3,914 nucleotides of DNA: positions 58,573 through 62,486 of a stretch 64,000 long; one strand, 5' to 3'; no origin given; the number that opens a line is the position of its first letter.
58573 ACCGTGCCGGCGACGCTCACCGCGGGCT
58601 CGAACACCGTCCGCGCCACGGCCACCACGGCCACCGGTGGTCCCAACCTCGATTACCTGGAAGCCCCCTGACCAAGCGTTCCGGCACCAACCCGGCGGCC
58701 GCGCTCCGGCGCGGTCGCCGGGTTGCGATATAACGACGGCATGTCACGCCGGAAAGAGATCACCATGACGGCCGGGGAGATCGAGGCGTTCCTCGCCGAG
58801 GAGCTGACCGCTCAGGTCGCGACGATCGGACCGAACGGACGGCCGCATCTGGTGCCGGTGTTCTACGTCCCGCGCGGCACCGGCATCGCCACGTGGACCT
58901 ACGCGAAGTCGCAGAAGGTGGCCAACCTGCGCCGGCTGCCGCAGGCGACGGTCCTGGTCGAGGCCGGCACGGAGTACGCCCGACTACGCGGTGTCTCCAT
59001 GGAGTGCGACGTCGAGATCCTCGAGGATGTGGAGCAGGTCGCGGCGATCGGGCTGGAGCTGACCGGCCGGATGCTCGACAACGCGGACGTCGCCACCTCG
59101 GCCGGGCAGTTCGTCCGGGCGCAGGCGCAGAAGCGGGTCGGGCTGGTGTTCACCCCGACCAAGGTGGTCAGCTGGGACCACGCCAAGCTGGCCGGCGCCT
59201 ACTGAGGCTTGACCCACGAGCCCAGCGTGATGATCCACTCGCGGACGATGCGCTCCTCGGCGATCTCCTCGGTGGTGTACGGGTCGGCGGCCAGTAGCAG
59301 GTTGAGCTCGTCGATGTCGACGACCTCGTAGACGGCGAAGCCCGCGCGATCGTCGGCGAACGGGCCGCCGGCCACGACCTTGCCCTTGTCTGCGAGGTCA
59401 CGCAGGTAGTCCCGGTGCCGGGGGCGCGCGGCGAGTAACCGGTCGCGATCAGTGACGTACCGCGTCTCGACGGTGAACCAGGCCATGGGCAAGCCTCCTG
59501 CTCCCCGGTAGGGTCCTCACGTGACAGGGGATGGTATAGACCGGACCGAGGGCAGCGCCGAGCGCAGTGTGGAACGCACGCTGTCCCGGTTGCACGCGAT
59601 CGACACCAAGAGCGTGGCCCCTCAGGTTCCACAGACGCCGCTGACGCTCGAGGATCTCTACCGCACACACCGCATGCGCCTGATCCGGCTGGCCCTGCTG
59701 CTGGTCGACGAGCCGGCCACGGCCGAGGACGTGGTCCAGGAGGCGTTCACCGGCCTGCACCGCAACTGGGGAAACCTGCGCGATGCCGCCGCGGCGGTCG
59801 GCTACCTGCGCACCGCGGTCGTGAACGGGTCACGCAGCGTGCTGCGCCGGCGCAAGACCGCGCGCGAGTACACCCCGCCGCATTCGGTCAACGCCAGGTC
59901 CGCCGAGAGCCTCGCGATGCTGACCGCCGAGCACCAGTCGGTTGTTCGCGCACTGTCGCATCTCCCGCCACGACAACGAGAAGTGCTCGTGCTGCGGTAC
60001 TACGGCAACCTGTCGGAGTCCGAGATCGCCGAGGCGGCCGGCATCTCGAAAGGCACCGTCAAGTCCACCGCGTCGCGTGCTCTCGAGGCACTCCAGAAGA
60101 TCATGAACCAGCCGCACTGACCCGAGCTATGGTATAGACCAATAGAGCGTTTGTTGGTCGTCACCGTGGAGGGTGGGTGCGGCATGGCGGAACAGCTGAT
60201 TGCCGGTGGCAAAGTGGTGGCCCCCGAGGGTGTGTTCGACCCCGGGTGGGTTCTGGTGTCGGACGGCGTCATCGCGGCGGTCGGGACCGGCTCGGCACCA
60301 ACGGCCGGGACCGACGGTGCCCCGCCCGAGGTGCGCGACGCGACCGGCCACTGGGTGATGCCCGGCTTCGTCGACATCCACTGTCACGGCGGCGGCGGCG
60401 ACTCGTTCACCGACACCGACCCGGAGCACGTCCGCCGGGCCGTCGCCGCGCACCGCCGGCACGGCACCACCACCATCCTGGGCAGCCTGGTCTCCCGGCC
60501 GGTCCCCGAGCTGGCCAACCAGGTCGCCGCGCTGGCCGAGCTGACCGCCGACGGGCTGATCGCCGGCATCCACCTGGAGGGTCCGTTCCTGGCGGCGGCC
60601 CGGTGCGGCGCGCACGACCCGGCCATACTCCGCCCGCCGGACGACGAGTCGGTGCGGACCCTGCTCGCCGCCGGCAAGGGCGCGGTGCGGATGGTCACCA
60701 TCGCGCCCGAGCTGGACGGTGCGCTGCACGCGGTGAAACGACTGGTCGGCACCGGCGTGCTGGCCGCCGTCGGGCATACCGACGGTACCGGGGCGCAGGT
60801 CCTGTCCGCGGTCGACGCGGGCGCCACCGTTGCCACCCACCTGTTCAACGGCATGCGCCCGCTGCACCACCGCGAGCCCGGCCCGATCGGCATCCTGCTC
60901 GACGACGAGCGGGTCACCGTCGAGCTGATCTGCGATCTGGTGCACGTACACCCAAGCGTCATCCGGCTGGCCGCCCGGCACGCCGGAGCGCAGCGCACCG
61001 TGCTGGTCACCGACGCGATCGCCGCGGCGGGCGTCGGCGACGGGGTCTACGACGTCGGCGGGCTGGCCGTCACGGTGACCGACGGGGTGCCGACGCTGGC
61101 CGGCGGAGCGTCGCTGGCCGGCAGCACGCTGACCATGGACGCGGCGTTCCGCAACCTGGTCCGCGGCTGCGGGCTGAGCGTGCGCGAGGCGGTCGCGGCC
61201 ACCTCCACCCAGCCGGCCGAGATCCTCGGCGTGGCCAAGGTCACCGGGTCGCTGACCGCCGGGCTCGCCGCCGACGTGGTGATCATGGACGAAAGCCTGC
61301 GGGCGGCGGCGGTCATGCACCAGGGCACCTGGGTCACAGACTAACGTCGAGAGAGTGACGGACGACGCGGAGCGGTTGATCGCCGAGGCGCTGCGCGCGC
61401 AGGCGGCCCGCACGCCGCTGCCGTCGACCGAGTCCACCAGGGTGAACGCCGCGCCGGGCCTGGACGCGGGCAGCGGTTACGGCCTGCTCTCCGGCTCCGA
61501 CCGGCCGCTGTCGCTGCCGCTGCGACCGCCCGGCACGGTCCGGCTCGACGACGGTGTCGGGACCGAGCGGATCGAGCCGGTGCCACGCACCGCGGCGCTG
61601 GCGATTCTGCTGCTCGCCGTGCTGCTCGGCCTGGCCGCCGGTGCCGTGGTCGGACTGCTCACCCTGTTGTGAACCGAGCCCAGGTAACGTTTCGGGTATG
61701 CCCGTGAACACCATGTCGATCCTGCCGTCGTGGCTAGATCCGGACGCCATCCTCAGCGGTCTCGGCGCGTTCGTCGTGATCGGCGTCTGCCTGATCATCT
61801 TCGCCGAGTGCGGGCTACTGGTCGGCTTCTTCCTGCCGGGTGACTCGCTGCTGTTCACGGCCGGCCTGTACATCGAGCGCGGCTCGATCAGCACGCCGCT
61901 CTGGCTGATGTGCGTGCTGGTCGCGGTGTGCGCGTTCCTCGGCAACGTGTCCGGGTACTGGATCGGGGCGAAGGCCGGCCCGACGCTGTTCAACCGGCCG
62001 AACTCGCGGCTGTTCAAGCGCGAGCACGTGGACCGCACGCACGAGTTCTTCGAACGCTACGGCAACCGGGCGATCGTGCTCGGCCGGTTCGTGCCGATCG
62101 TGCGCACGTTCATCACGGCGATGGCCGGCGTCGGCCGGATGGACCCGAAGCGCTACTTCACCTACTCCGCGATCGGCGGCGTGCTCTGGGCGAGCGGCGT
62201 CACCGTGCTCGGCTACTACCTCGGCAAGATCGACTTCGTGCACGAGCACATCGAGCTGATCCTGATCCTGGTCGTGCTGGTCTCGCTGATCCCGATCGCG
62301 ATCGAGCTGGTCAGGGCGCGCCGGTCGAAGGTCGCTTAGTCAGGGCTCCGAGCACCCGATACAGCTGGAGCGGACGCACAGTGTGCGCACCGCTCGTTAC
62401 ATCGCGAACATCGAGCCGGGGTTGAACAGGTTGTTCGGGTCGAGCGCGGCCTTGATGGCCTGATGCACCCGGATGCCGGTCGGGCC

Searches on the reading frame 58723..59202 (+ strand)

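Call 71: search_protein_families(library=pfam, proteins=[window:58723-59202:+], max_evalue=0.0001)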
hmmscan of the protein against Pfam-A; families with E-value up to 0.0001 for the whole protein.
window:58723-59202:+ (160 aa): 2 families
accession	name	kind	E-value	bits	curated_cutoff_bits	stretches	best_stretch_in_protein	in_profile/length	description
PF01243.27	PNPOx_N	-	4.7e-16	59.7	28.1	1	19-151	4-119/120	Pyridoxamine 5'-phosphate oxidase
PF12900.13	Pyridox_ox_2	-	1.9e-07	31.6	27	1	18-119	3-109/140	Pyridoxamine 5'-phosphate oxidase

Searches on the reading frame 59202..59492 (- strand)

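Call 71: search_protein_families(library=pfam, proteins=[window:59202-59492:-], max_evalue=0.0001)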
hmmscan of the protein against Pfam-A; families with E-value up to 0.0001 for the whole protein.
window:59202-59492:- (97 aa): 1 family
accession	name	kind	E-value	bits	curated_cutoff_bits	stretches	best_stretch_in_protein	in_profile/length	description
PF03795.20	YCII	-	3e-13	50.5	24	1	17-86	15-94/95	YCII-related domain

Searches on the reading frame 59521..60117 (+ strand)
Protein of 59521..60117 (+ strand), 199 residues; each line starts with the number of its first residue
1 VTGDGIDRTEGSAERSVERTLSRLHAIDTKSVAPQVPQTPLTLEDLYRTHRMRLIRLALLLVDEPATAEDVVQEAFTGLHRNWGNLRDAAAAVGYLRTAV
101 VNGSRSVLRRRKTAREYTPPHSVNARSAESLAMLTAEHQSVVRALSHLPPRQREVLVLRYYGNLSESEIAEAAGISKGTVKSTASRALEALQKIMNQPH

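Call 71: search_protein_families(library=pfam, proteins=[window:59521-60117:+], max_evalue=0.0001)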
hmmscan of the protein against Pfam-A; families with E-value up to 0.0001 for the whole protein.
window:59521-60117:+ (199 aa): 3 families
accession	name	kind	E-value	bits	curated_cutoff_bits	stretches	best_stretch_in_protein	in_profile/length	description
PF08281.18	Sigma70_r4_2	-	2e-18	66.2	25.7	1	139-191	2-54/54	Sigma-70, region 4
PF04545.22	Sigma70_r4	-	5.5e-16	58.3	24.1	1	144-193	1-50/50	Sigma-70, region 4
PF04542.20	Sigma70_r2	-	5.5e-10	39.3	24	1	46-112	1-69/71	Sigma-70 region 2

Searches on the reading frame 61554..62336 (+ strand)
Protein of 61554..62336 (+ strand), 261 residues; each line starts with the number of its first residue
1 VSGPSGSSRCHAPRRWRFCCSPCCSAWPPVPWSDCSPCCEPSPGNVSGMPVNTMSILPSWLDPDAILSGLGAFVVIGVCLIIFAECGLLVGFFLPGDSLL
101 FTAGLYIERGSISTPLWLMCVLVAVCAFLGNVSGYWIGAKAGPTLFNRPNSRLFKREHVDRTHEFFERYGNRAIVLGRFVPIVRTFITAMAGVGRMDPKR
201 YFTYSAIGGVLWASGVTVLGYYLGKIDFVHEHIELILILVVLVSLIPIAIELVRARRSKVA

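Call 71: search_protein_families(library=pfam, proteins=[window:61554-62336:+], max_evalue=0.0001)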
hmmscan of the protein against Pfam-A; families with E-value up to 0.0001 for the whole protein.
window:61554-62336:+ (261 aa): 1 family
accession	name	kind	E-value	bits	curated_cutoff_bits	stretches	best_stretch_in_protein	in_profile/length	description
PF09335.16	VTT_dom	-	2.2e-23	83.5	33.9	1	94-221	1-122/123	VTT domain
